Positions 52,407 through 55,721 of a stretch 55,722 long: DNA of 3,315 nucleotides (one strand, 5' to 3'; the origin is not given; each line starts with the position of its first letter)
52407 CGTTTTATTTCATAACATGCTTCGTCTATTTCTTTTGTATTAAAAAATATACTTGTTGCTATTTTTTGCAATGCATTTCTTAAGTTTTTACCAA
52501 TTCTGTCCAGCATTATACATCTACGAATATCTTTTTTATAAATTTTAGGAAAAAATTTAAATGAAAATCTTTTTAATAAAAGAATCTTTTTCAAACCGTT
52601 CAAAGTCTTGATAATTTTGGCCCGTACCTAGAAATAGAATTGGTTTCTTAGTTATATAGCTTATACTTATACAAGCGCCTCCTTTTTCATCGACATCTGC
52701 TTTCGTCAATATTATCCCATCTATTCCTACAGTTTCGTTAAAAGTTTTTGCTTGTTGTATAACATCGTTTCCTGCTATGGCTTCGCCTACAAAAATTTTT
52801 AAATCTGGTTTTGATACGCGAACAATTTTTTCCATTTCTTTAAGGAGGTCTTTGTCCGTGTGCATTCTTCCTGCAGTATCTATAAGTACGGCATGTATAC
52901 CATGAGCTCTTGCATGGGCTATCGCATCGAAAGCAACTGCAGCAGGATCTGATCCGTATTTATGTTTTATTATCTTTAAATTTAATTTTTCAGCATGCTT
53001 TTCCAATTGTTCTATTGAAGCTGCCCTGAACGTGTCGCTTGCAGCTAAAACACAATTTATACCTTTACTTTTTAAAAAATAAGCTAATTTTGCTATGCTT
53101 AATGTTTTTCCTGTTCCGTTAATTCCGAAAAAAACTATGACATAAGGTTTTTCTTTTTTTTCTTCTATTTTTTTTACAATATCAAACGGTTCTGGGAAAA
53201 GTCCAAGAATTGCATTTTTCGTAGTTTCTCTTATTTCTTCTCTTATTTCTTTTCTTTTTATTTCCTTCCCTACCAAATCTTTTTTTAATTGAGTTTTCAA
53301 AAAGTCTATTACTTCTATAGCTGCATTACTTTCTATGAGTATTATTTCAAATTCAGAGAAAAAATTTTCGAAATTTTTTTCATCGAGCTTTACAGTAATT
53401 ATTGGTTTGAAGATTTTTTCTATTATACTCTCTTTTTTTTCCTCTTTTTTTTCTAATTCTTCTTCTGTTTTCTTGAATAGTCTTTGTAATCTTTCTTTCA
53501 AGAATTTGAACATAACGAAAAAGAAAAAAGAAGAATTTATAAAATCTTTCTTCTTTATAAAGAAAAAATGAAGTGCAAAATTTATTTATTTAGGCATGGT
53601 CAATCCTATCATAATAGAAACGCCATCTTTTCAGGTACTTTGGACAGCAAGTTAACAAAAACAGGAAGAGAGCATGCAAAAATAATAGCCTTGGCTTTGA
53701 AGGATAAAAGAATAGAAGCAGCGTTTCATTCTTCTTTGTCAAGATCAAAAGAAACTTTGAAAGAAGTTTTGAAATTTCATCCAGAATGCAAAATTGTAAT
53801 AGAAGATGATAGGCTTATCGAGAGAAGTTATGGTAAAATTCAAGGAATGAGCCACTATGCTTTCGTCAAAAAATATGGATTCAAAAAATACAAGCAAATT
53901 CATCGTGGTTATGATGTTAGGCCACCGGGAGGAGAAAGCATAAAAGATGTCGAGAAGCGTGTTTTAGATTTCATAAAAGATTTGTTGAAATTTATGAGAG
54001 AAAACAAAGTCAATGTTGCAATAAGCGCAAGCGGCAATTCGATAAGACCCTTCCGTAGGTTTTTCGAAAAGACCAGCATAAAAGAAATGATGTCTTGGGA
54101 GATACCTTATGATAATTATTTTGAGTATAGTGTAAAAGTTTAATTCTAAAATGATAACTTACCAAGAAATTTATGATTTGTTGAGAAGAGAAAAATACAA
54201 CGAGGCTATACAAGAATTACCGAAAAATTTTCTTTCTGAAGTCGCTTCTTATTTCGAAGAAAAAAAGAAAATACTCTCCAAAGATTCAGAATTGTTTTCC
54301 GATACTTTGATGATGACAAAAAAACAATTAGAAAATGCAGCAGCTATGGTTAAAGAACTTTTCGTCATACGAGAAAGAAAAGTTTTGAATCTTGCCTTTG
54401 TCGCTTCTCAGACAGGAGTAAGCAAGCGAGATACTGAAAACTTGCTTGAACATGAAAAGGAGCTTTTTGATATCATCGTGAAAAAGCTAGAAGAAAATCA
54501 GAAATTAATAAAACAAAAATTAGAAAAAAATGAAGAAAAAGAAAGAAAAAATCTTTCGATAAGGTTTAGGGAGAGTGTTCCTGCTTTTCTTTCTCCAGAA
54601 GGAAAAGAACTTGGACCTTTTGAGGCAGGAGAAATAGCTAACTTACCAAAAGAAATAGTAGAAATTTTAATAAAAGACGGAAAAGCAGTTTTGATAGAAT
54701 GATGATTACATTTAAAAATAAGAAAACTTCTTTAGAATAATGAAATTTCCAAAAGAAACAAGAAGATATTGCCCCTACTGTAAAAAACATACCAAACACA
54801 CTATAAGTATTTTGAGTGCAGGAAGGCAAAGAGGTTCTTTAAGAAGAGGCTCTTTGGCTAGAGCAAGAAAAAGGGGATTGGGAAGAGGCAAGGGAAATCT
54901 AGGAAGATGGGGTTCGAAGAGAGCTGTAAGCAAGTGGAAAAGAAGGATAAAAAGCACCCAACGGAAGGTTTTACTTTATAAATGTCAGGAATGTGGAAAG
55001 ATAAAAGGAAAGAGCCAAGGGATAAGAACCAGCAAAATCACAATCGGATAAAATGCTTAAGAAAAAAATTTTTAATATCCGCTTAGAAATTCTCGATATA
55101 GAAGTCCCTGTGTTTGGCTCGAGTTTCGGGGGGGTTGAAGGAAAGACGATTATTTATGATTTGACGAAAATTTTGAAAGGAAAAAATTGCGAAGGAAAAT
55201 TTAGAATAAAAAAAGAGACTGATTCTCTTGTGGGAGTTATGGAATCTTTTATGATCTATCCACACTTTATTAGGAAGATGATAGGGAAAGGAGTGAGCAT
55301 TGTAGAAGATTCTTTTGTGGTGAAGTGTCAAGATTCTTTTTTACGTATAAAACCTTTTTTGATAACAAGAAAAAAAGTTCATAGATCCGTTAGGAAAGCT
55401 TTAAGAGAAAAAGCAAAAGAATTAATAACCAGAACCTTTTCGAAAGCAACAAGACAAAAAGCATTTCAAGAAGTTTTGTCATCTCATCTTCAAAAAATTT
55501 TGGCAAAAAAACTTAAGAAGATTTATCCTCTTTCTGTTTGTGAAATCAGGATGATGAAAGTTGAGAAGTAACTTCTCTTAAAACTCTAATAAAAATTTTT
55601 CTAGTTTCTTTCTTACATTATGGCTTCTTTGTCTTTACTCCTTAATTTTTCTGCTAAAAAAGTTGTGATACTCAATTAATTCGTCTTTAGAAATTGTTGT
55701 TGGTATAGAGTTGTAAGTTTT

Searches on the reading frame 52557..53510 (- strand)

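Call 72: search_protein_families(library=pfam, proteins=[window:52557-53510:-], max_evalue=0.1)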
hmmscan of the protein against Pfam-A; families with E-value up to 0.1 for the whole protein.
window:52557-53510:- (317 aa): 16 families
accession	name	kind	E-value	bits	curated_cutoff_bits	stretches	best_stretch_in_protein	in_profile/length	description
PF00448.28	SRP54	-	2.3e-70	236.7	22.7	1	123-316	2-195/196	SRP54-type protein, GTPase domain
PF02881.24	SRP54_N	-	1.1e-05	26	22.4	1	40-95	16-73/75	SRP54-type protein, helical bundle domain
PF13401.12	AAA_22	-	0.00012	22.9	27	1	121-232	4-110/130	AAA domain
PF02702.23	KdpD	-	0.00098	19.1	26.1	1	126-202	7-83/210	Osmosensitive K+ channel His kinase sensor domain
PF13604.12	AAA_30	-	0.0019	18.4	27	1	124-219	20-103/191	AAA domain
PF13207.12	AAA_17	-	0.0025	18.5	27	1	128-241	1-108/136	AAA domain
PF06309.17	Torsin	-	0.0084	16.7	27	1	116-182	47-115/127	Torsin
PF05970.20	PIF1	-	0.012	15.7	25.9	1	113-231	11-127/223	PIF1-like helicase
PF20720.3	nSTAND3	-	0.018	15.2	27.2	1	112-159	7-53/155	Novel STAND NTPase 3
PF09848.15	SLFN-g3_helicase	-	0.025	14.3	24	1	124-224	3-99/354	Schlafen group 3, DNA/RNA helicase domain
PF13245.12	AAA_19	-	0.029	15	25.1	1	123-217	12-103/134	AAA domain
PF01591.24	6PF2K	-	0.032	14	27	1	115-155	6-46/223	6-phosphofructo-2-kinase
PF25199.1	nSTAND_NTPase5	-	0.035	14.4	34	0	111-172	28-93/145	Novel STAND NTPase 5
PF01656.29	CbiA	-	0.04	14.3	25.4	0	132-274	9-86/125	CobQ/CobB/MinD/ParA nucleotide binding domain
PF02223.23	Thymidylate_kin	-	0.058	13.5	27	0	129-171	3-47/185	Thymidylate kinase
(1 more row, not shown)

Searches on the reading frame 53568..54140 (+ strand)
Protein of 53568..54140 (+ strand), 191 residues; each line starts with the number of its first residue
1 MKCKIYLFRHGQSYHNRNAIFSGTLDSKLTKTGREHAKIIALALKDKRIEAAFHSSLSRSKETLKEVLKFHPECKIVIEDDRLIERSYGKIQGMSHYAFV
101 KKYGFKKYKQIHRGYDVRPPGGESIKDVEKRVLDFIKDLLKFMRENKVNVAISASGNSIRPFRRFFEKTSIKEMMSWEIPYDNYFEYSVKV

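Call 72: search_protein_families(library=pfam, proteins=[window:53568-54140:+], max_evalue=0.1)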
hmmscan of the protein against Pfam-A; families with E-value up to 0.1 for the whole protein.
window:53568-54140:+ (191 aa): 1 family
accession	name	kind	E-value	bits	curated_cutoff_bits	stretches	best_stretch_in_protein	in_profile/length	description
PF00300.27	His_Phos_1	-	1.8e-33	116.3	21.7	1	5-180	1-172/194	Histidine phosphatase superfamily (branch 1)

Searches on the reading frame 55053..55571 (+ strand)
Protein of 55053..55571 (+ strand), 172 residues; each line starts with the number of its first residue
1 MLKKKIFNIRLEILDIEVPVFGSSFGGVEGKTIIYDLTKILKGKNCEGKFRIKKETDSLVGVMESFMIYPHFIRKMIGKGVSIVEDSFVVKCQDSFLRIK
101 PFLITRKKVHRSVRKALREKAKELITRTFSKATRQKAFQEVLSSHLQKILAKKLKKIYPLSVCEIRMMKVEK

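Call 68: find_encoding_contigs(protein=window:55053-55571:+, flank=10000, max_places=1)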
Protein window:55053-55571:+ (172 aa): no gene with exactly this product is on record in the collection.
